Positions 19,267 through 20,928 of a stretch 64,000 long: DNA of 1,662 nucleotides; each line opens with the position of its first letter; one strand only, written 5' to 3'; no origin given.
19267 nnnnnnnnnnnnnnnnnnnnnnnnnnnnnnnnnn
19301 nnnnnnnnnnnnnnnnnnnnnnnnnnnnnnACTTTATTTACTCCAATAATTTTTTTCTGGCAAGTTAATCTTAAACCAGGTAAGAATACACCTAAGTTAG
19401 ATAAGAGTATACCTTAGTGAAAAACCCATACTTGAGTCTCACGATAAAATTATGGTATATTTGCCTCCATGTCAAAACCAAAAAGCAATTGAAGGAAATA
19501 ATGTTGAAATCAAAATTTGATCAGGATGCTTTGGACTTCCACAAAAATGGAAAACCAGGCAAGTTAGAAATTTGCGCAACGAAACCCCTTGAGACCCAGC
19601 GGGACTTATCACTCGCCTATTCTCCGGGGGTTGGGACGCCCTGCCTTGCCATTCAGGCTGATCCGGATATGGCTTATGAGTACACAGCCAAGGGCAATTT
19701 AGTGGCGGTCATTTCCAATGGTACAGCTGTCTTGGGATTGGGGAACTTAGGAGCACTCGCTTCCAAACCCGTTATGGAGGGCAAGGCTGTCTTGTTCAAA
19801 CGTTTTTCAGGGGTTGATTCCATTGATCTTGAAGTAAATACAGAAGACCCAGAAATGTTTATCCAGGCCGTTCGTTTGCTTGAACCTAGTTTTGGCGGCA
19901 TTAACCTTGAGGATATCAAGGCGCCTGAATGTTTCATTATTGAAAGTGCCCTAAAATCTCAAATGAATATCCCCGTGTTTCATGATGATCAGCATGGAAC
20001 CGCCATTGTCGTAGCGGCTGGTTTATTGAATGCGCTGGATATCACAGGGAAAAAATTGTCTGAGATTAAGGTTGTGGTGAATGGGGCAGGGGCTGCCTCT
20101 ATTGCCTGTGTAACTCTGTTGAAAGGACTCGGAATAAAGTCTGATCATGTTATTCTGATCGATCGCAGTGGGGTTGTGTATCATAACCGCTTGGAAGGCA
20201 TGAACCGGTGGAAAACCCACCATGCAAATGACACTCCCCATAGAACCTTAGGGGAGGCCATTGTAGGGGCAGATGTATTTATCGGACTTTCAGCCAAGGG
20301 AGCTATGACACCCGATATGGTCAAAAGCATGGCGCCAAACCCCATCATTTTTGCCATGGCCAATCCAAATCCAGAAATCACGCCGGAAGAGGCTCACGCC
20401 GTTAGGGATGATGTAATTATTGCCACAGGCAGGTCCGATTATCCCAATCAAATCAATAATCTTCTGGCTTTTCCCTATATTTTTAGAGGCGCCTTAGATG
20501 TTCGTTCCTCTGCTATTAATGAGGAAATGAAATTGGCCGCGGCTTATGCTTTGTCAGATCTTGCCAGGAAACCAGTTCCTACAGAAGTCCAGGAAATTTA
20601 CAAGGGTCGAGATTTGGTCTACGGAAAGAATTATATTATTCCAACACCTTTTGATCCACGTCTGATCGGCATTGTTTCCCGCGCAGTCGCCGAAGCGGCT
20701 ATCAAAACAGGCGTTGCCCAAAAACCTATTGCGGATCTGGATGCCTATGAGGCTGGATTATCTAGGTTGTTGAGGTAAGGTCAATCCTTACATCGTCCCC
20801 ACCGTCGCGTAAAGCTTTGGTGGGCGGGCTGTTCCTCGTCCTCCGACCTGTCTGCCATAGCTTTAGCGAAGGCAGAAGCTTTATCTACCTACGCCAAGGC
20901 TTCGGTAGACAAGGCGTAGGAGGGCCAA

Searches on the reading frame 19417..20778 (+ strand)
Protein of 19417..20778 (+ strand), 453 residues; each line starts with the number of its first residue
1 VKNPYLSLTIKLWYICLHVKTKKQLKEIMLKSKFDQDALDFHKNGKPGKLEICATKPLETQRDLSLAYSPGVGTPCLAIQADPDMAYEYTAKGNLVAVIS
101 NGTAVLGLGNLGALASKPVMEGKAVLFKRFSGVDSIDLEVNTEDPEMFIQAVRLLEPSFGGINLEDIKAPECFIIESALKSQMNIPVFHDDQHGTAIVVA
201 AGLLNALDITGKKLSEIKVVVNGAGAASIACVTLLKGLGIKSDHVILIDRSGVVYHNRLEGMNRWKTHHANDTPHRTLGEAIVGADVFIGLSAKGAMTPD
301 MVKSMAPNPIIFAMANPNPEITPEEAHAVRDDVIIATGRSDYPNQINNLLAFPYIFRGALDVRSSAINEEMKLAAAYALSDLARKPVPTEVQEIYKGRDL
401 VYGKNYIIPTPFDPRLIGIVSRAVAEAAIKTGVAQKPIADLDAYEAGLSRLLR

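Call 51: search_protein_families(library=ncbifam, proteins=[window:19417-20778:+], max_evalue=1e-15)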
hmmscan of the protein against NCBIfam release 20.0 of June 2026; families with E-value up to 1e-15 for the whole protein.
window:19417-20778:+ (453 aa): 3 families
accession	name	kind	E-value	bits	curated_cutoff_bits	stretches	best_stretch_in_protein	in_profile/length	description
NF009501.0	PRK12861.1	subfamily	2.4e-173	578.1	1178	1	32-449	5-422/764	NADP-dependent malic enzyme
NF010052.0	PRK13529.1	subfamily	4.3e-25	88.3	326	1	147-387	230-503/564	oxaloacetate-decarboxylating malate dehydrogenase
NF041582.1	malolactic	exception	6.2e-16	58.1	850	0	180-384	243-480/536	malolactic enzyme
